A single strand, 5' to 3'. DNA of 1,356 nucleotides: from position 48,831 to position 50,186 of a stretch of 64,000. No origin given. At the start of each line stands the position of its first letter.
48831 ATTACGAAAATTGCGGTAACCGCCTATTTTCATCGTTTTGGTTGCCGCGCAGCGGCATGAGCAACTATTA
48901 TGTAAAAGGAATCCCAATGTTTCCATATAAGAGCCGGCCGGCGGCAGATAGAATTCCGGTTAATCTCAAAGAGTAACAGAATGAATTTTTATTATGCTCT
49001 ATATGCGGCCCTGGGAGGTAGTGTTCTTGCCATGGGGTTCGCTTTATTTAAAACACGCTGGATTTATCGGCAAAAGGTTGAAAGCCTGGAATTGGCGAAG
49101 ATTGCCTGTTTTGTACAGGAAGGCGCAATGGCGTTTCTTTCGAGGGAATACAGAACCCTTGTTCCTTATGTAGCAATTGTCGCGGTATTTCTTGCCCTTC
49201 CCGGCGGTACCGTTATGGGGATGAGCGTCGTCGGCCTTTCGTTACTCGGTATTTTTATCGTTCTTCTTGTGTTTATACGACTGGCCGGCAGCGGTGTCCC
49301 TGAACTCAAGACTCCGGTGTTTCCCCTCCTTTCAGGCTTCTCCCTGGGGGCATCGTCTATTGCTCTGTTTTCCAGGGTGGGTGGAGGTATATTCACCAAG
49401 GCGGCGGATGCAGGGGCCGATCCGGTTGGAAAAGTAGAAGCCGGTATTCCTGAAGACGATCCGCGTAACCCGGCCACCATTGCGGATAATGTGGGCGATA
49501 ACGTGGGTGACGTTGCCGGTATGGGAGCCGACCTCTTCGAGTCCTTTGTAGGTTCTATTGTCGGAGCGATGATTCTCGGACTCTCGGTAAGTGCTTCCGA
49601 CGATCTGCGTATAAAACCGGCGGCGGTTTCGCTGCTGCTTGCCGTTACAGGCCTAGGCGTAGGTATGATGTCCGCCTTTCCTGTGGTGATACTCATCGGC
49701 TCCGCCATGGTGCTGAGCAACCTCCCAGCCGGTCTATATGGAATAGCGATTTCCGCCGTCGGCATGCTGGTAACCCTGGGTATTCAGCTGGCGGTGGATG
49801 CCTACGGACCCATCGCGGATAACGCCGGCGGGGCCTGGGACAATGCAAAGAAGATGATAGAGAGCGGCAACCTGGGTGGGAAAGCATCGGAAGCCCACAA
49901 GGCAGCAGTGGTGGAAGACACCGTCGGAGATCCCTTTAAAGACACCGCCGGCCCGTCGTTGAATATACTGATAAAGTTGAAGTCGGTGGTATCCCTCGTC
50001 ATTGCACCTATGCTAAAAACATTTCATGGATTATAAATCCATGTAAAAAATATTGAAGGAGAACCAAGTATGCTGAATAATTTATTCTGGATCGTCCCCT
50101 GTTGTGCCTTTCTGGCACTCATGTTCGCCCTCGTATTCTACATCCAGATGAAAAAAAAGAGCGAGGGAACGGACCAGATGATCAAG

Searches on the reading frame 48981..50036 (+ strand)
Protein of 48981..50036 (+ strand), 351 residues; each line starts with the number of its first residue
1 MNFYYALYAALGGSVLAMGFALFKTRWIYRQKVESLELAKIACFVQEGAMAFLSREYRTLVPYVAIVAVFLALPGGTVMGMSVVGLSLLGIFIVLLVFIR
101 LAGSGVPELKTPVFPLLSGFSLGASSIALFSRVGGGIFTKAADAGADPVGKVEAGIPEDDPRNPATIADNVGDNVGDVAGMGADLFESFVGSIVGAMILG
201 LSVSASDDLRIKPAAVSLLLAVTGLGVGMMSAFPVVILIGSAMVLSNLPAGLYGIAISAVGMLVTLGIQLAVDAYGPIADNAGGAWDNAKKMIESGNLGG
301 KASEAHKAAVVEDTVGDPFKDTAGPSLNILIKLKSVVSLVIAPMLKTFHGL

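Call 40: search_protein_families(library=pfam, proteins=[window:48981-50036:+], max_evalue=0.00001)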
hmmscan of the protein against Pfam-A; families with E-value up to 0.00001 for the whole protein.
window:48981-50036:+ (351 aa): 1 family
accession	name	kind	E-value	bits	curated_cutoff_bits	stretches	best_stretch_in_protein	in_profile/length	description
PF03030.21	H_PPase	-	2.3e-113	380.5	29.7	4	69-212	106-232/645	Inorganic H+ pyrophosphatase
